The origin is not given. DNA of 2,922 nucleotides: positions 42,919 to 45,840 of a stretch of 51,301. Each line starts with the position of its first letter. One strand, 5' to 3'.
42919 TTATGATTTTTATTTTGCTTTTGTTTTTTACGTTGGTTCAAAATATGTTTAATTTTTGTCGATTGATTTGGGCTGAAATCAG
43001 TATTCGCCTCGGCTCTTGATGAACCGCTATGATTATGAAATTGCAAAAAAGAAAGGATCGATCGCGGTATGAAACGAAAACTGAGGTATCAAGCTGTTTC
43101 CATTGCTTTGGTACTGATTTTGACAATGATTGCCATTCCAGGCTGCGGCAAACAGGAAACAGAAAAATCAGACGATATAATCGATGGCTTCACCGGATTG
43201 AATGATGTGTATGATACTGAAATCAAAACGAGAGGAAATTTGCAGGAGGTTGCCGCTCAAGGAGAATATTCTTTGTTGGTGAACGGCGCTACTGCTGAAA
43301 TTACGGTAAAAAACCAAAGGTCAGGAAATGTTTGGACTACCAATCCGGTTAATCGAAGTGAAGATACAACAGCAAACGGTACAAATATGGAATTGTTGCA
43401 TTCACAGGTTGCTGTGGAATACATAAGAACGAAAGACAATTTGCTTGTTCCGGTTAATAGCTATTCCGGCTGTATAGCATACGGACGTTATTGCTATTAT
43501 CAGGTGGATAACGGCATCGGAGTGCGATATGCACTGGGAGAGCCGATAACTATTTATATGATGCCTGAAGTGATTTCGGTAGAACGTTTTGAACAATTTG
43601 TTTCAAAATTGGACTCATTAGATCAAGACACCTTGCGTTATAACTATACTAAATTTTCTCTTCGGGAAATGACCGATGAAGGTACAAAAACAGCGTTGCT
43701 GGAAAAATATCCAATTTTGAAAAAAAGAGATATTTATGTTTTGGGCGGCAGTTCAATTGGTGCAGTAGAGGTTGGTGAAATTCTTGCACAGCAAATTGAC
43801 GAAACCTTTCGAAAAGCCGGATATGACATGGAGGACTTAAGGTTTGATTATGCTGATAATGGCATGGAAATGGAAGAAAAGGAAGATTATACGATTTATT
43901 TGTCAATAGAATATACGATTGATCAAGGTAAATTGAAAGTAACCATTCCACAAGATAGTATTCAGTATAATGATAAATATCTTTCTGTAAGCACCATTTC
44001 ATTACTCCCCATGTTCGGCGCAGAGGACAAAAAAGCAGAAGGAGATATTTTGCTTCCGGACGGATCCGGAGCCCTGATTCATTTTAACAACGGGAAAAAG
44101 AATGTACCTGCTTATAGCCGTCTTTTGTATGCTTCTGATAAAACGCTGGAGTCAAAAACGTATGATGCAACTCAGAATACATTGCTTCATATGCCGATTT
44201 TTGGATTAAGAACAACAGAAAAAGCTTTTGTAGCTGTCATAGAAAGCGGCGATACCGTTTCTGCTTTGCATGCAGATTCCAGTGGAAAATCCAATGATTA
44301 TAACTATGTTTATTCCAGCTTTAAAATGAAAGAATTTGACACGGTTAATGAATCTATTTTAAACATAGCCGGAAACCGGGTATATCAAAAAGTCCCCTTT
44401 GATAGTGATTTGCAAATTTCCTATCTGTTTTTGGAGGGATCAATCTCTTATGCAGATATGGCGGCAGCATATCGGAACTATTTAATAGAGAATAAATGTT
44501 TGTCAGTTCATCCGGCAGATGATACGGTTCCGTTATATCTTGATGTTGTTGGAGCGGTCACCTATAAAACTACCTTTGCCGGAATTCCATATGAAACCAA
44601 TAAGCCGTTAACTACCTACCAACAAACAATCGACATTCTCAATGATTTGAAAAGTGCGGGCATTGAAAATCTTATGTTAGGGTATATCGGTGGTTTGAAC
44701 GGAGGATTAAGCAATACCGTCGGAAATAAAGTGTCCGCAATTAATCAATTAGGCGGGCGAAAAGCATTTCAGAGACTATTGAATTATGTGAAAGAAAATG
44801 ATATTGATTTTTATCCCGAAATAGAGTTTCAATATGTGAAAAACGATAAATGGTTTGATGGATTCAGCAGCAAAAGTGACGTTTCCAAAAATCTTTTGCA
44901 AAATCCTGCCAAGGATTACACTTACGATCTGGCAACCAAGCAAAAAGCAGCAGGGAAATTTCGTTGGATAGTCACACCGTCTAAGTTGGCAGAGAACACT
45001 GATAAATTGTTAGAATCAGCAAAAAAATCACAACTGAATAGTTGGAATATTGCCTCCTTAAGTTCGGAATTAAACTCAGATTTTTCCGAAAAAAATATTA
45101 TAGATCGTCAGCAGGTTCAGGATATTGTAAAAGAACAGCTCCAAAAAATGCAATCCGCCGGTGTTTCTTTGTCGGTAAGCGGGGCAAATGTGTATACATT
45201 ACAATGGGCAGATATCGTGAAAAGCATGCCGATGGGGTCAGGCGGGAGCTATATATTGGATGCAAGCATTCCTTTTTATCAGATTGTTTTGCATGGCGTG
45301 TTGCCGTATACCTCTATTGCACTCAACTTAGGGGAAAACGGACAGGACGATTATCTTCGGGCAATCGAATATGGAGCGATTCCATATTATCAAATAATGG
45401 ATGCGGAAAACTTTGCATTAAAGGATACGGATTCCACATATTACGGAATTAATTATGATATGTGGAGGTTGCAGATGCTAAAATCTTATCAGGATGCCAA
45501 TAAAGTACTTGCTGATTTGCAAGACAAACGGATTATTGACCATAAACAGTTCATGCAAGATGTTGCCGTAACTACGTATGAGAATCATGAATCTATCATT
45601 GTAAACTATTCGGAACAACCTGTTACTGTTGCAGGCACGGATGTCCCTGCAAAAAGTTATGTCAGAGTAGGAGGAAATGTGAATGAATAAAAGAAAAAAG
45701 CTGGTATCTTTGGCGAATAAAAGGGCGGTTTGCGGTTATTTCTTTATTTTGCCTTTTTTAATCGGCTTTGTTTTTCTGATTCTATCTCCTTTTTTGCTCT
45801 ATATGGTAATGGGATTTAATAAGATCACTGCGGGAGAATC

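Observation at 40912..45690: Second, diverged copy of the same triad (copy B) shows which residues are under constraint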

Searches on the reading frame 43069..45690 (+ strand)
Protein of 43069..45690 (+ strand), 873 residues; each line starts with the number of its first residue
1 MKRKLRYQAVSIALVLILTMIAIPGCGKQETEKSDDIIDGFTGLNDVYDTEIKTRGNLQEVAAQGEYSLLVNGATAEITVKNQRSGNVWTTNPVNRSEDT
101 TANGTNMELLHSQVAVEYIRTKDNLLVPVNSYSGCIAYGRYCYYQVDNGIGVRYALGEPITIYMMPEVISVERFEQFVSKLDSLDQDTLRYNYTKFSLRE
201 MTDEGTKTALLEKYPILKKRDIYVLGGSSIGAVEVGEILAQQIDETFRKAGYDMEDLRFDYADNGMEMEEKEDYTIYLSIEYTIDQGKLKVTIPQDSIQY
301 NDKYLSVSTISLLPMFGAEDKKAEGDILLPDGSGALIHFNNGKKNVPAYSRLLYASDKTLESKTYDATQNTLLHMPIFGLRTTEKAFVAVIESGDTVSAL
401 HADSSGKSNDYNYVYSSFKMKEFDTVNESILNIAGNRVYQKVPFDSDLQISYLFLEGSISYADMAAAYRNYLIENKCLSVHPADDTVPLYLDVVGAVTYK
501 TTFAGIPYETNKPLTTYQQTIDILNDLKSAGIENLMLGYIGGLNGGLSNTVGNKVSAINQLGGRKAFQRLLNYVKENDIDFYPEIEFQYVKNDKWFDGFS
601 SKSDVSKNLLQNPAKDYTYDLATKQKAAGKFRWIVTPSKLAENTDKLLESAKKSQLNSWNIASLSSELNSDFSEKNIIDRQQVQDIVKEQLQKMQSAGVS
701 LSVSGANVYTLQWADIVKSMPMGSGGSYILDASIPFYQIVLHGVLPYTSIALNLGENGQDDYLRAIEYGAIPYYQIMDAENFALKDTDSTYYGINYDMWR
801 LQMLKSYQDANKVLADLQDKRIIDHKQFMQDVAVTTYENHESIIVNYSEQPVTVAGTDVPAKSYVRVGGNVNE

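Call 4: search_protein_families(library=pfam, proteins=[window:43069-45690:+], max_evalue=0.01)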
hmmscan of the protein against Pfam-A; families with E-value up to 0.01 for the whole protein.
window:43069-45690:+ (873 aa): 1 family
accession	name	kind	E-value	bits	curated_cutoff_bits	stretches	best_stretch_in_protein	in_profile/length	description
PF18952.6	DUF5696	-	7.2e-176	586.7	25.6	1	262-864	7-612/612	Family of unknown function (DUF5696)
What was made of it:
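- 43069..45690 (+): Copy B DUF5696 protein (873 aa, lipobox-like IPGC): GH129/GH101-superfamily fold. Pfam PF18952 7e-176 (call 4).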

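Call 9: search_protein_families(library=ncbifam, proteins=[window:43069-45690:+], max_evalue=0.01)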
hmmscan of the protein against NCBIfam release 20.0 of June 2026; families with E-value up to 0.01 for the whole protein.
window:43069-45690:+ (873 aa): 0 families

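Call 12: search_solved_structures(query=window:43069-45690:+, max_evalue=1)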
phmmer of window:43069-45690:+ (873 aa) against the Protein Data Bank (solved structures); distinct sequences matched with E-value up to 1: 0.

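Call 15: find_homologous_proteins(query=window:43069-45690:+, max_evalue=1e-10)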
Query window:43069-45690:+ (873 aa): 169 proteins with E <= 1e-10 among 8000 candidates; the best 120 are listed.
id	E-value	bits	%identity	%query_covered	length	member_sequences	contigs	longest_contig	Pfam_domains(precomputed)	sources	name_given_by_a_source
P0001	0.0e+0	1943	99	100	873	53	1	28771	PF18952.7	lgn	-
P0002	0.0e+0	1084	55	100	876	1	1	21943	PF18952.7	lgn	-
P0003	4.6e-263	893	49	100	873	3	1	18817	PF18952.7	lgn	-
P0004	3.8e-225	768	42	97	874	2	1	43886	PF18952.7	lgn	-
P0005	4.1e-183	629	37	98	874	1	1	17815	PF18952.7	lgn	-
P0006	6.1e-180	618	36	100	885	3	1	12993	PF18952.7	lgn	-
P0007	8.8e-160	552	34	98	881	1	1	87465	PF18952.7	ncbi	ncbi:MAG: DUF5696 domain-containing protein [Saccharofermentanales bacterium]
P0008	1.3e-157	545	36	98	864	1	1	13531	PF18952.7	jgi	-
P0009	1.2e-137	478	33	92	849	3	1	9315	PF18952.7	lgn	-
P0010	3.2e-135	470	33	99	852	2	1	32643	PF18952.7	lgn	-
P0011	1.1e-133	465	33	93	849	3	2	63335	PF18952.7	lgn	-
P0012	6.1e-131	456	31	99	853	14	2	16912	PF18952.7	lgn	-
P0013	1.0e-130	456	31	99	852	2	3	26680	PF18952.7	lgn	-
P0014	3.4e-129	451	31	93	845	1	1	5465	PF18952.7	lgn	-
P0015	5.1e-129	450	32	98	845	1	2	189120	PF18952.7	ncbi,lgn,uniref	ncbi:DUF5696 domain-containing protein [Marinicrinis lubricantis]|uniref:DUF5696 domain-containing p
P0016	5.3e-129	450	32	98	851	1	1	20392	PF18952.7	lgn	-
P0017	1.6e-128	448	32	93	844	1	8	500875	PF18952.7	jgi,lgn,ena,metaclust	metaclust:\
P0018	4.8e-127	443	32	93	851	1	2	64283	PF18952.7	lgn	-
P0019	7.9e-127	443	32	98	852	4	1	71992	PF18952.7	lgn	-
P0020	8.3e-127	443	32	93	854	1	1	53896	PF18952.7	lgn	-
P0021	9.3e-127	442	33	93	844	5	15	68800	PF18952.7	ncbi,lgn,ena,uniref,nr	ncbi:DUF5696 domain-containing protein [Lederbergia graminis]|uniref:DUF5696 domain-containing prote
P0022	2.4e-126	441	31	98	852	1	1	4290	PF18952.7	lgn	-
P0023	3.3e-126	441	32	92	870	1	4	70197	PF18952.7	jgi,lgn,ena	-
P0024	6.7e-126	440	31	99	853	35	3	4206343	PF18952.7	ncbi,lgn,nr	ncbi:DUF5696 domain-containing protein [Thermobacillus composti]|nr:DUF5696 domain-containing protei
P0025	1.0e-125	439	32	99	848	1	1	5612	PF18952.7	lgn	-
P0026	2.1e-125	438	32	93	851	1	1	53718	PF18952.7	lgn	-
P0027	3.9e-125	437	32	93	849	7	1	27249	PF18952.7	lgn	-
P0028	4.2e-125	437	32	93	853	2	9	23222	PF18952.7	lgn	-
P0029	5.6e-125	437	31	98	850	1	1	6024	PF18952.7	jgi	-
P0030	1.2e-124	435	31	98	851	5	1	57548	PF18952.7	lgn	-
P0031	1.5e-124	435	31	97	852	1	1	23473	PF18952.7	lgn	-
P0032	8.3e-124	433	30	98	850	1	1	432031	PF18952.7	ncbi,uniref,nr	ncbi:DUF5696 domain-containing protein [Alkalicoccobacillus porphyridii]|uniref:Uncharacterized prot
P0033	1.0e-123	432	31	92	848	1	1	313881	PF18952.7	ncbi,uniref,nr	ncbi:DUF5696 domain-containing protein [Paenibacillus sp. LHD-117]|uniref:DUF5696 domain-containing 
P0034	2.1e-123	431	33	92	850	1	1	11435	PF18952.7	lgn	-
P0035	4.1e-123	430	31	98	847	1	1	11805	PF18952.7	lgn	-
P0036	5.9e-123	430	31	97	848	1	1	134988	PF18952.7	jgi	-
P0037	6.7e-123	430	33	93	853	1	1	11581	PF18952.7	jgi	-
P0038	8.9e-123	429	31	98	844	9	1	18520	PF18952.7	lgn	-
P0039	1.3e-122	429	33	92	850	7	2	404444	PF18952.7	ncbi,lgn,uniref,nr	ncbi:hypothetical protein J40TS1_28950 [Paenibacillus montaniterrae]|uniref:Lipoprotein n=1 Tax=Paen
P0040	1.3e-122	429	30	98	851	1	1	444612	PF18952.7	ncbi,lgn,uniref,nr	ncbi:hypothetical protein J2S74_000595 [Evansella vedderi]|uniref:Uncharacterized protein n=1 Tax=Ev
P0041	2.7e-122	428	33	93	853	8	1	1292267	PF18952.7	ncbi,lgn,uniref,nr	ncbi:DUF5696 domain-containing protein [Paenibacillus camelliae]|uniref:DUF5696 domain-containing pr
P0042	5.0e-122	427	31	99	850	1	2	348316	PF18952.7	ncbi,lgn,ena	-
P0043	6.8e-122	426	33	93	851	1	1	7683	PF18952.7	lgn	-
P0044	8.6e-122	426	31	93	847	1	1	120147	PF18952.7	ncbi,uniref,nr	ncbi:hypothetical protein F9U64_13595 [Gracilibacillus oryzae]|uniref:Uncharacterized protein n=1 Ta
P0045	2.3e-121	425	31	98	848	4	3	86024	PF18952.7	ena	-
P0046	4.2e-121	424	32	93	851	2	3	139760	PF18952.7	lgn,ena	-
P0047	4.8e-121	424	30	93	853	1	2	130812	PF18952.7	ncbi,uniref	ncbi:DUF5696 domain-containing protein [Halalkalibacter kiskunsagensis]|uniref:DUF5696 domain-contai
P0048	6.5e-121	423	31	99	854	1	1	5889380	PF18952.7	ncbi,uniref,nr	ncbi:DUF5696 domain-containing protein [Paenibacillus humicola]|uniref:DUF5696 domain-containing pro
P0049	1.2e-120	422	31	98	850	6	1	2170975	PF18952.7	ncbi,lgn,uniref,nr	ncbi:DUF5696 domain-containing protein [Paenibacillus sp. Leaf72]|uniref:DUF5696 domain-containing p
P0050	4.2e-120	420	31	93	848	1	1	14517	PF18952.7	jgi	jgi:hypothetical protein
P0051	4.4e-120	420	32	92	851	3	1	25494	PF18952.7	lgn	-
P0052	5.0e-120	420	32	94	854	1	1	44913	PF18952.7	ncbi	ncbi:MAG: DUF5696 domain-containing protein [Roseburia sp.]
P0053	5.5e-120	420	31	99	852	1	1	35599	PF18952.7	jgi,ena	-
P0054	7.7e-120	420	30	99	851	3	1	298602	PF18952.7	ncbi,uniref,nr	ncbi:DUF5696 domain-containing protein [Halalkalibacter sp. APA_J-10(15)]|uniref:DUF5696 domain-cont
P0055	1.2e-119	419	31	93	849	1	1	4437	PF18952.7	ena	-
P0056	1.4e-119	419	31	99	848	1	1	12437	PF18952.7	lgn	-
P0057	2.3e-119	418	30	97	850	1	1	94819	PF18952.7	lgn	-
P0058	3.1e-119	418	32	91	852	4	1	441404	PF18952.7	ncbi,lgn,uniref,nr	ncbi:DUF5696 domain-containing protein [Paenibacillus sp. alder61]|uniref:DUF5696 domain-containing 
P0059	7.3e-118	413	32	92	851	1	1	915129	PF18952.7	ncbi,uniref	ncbi:DUF5696 domain-containing protein [Paenibacillus sp. 22594]|uniref:DUF5696 domain-containing pr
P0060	1.3e-117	412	31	93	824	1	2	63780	PF18952.7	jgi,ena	-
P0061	4.3e-117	411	30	98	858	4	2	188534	PF18952.7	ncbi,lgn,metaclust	metaclust:status=active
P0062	8.0e-117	410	30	99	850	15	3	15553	PF18952.7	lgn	-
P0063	8.8e-117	409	31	92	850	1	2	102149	PF18952.7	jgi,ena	-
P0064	2.6e-115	405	31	92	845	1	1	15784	PF18952.7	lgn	-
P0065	6.1e-115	403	32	92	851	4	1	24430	PF18952.7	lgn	-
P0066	1.7e-114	402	32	91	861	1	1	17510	PF18952.7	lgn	-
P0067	2.1e-114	402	30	98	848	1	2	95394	PF18952.7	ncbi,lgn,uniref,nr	ncbi:DUF5696 domain-containing protein [Gracilibacillus alcaliphilus]|uniref:DUF5696 domain-containi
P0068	1.3e-109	386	32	94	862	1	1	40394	PF18952.7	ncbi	-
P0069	6.0e-109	384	29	93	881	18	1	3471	PF18952.7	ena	-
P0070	7.9e-106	373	30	94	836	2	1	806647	PF18952.7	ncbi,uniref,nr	ncbi:hypothetical protein SAMN04488134_101691 [Amphibacillus marinus]|uniref:Glycosyl hydrolases rel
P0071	1.3e-103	366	29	93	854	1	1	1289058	PF18952.7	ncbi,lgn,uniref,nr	ncbi:DUF5696 domain-containing protein [Paenibacillus methanolicus]|uniref:Uncharacterized protein n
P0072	4.8e-103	364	28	92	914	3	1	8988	PF18952.7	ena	-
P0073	1.2e-102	363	29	93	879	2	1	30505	PF18952.7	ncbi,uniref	ncbi:hypothetical protein HNQ56_004817 [Anaerotaenia torta]|uniref:DUF5696 domain-containing protein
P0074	4.9e-99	351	28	99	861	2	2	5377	PF18952.7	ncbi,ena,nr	ncbi:MAG: hypothetical protein IJD11_02655 [Oscillospiraceae bacterium]|nr:hypothetical protein [Osc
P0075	8.6e-98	347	30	99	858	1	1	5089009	PF18952.7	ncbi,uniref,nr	ncbi:DUF5696 domain-containing protein [Anaeromicropila herbilytica]|uniref:Uncharacterized protein 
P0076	9.9e-98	346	29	95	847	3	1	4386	PF18952.7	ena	-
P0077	1.5e-95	339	28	99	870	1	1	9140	PF18952.7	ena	-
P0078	3.1e-94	335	29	98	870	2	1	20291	PF18952.7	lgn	-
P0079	1.3e-93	333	32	70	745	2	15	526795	PF18952.7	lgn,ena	-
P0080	6.1e-93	331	33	68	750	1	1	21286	PF18952.7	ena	-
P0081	4.3e-92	328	27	100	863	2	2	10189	PF18952.7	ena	-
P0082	4.6e-92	328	29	93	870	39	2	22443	PF18952.7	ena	-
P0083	2.4e-91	325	33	72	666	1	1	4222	PF18952.7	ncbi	-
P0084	6.1e-89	317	29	91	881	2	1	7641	PF18952.7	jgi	jgi:hypothetical protein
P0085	2.2e-87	312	29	92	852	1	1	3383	PF18952.7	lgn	-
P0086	4.9e-87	311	28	88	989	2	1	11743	PF18952.7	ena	-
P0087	1.8e-84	303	28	93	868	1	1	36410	PF18952.7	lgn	-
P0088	1.3e-83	300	28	99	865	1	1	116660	PF18952.7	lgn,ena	-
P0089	1.9e-83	299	30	69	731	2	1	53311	PF18952.7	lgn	-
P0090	2.2e-83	299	29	92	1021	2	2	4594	PF18952.7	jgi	-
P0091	8.0e-83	297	26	96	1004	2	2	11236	PF18952.7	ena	-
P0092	5.0e-82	295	29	63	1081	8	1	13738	PF18952.7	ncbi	-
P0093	1.3e-80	290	27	95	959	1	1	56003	PF18952.7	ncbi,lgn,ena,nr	ncbi:MAG: hypothetical protein CVU97_00875 [Firmicutes bacterium HGW-Firmicutes-21]|nr:MAG: hypothet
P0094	1.4e-80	290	28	91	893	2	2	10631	PF18952.7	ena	-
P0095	3.1e-80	289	28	91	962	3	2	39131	PF18952.7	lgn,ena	-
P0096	1.3e-79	287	30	68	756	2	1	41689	PF18952.7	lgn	-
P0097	1.5e-78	283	26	96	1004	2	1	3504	PF18952.7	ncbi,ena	-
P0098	1.3e-77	280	26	91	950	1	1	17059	PF18952.7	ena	-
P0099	1.5e-77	280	26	99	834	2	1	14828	PF18952.7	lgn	-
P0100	3.6e-76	275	30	69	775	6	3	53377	PF18952.7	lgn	-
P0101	4.9e-76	275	25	99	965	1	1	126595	PF18952.7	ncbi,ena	-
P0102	3.3e-75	272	27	92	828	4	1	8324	PF18952.7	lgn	-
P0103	5.4e-75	271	25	99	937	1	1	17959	PF18952.7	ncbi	-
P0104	8.3e-75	271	29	68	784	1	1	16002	PF18952.7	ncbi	-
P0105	2.7e-73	266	27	91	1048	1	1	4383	PF18952.7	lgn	-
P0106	5.1e-73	265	26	99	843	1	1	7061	PF18952.7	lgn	-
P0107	8.4e-73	264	27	92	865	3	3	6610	PF18952.7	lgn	-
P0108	2.4e-72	262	26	92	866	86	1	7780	PF18952.7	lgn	-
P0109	4.7e-72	262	26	93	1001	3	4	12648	PF18952.7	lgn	-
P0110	6.6e-71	258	27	99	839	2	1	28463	PF18952.7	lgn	-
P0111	2.7e-70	256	25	99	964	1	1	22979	PF18952.7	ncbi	-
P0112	2.8e-70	256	30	68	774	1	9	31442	PF18952.7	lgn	-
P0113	1.9e-69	253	31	69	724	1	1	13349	PF18952.7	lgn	-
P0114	3.2e-68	249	25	94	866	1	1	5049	PF18952.7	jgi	-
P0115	4.6e-67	245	27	92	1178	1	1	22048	PF18952.7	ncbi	-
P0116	3.6e-66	242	26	92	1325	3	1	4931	PF18952.7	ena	-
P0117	1.3e-65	240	27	87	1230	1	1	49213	PF18952.7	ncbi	-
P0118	1.4e-65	240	26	90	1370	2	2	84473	PF18952.7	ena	-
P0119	2.4e-65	239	29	71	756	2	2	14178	PF18952.7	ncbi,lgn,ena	-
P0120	5.3e-65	238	28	64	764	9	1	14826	PF18952.7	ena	-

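Call 18: find_encoding_contigs(protein=P0001, flank=10000, max_places=4)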
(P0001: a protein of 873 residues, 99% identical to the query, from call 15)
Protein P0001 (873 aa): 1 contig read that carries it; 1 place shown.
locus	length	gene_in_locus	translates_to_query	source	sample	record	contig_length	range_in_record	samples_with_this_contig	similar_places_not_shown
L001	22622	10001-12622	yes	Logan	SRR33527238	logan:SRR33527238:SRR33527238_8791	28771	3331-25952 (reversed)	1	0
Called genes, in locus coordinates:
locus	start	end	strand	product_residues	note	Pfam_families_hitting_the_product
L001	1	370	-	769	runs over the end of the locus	PF00933:Glyco_hydro_3, PF01915:Glyco_hydro_3_C, PF14310:Fn3-like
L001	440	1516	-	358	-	PF00356:LacI, PF00532:Peripla_BP_1, PF13407:Peripla_BP_4, PF13377:Peripla_BP_3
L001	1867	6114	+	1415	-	PF03422:CBM_6, PF26182:Ig_NUP210_5th (faint), PF21461:HL_N-beta (faint), PF02368:Big_2, PF07554:FIVAR (weak)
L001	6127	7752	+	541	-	-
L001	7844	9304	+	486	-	PF01436:NHL (weak)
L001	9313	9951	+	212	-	PF04893:Yip1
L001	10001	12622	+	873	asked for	PF18952:DUF5696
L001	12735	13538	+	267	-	PF00528:BPD_transp_1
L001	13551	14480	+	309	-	PF00528:BPD_transp_1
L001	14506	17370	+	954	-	PF01547:SBP_bac_1, PF13416:SBP_bac_8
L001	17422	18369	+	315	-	PF00528:BPD_transp_1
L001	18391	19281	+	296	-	PF00528:BPD_transp_1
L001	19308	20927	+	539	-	-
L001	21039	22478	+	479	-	PF00728:Glyco_hydro_20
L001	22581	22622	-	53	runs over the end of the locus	-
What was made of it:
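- Checked: A second in-frame GTG at 42381 is the start chosen by the gene caller on the near-identical contig L001 (call 18).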

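Call 38: predict_structure(alignment_id=A1)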
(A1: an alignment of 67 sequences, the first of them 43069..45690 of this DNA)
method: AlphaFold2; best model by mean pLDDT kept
length: 873 residues; sequences in the alignment: 67
mean_pLDDT: 91.5   pTM: 0.89
mean pLDDT of the five models: 91.5, 91.2, 90.4, 90.3, 90.0
residues with pLDDT >= 90: 704; 70-90: 113; 50-70: 36; < 50: 20
segments of 3 or more residues with pLDDT < 50: 23-37
pLDDT, mean of each block of 10 residues (from residue 1): 57 69 43 41 85 91 97 96 97 96 95 96 92 94 96 93 92 97 95 94 92 94 81 80 94 95 90 94 96 95 93 98 97 97 95 93 73 94 97 97 96 97 74 71 90 96 98 96 88 95 91 97 98 96 93 95 98 98 96 87 94 92 87 96 97 97 94 93 97 98 95 96 93 97 96 92 97 97 86 92 96 95 95 96 97 95 89 54
secondary structure, 60 per line:
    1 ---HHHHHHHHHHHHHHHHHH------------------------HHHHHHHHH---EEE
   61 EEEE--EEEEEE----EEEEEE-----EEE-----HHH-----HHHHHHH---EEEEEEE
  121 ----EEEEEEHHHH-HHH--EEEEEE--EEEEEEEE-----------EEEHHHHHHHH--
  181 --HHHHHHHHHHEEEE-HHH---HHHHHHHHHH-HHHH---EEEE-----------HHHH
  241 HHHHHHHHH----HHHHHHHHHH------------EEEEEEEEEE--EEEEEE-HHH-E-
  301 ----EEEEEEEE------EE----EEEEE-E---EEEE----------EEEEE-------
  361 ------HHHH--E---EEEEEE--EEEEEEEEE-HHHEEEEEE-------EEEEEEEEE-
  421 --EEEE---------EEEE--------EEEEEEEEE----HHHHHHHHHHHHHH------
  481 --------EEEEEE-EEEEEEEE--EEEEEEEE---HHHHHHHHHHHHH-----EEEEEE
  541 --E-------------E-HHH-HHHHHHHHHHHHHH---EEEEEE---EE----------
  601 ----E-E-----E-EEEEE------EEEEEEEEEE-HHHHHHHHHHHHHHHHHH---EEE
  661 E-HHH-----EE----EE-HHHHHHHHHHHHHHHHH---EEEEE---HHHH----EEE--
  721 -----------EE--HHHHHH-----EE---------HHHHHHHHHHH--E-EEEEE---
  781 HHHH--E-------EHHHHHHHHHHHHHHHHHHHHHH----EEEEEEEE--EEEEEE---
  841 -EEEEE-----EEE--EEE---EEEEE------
elements in order (helices of 4 or more, strands of 3 or more residues): H4-21 H46-54 E58-64 E67-72 E77-82 E88-90 H104-110 E114-120 E125-130 H131-134 E141-146 E149-156 E168-170 H171-178 H183-192 E193-196 H204-213 H215-218 E222-225 H237-249 H254-263 E276-285 E288-293 E305-312 E325-329 E335-338 E349-353 H367-370 E377-382 E385-393 E398-403 E411-419 E423-426 E436-439 E448-456 H461-474 E489-494 E496-503 E506-513 H517-529 E535-540 H563-576 E580-585 E615-619 E626-635 H637-654 E658-661 H680-696 E700-704 H708-711 E716-718 H736-741 H758-768 E773-777 H781-784 H796-817 E822-829 E832-837 E842-846 E852-854 E857-859 E863-867
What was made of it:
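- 43069..45690 (+): AF2 pLDDT 91.5 (call 38).
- On CAZy GH129 (and the GH101/GH129 superfamily): AF2 model pLDDT 91.5 (call 38).
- The model has pLDDT 91.5 (call 38).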
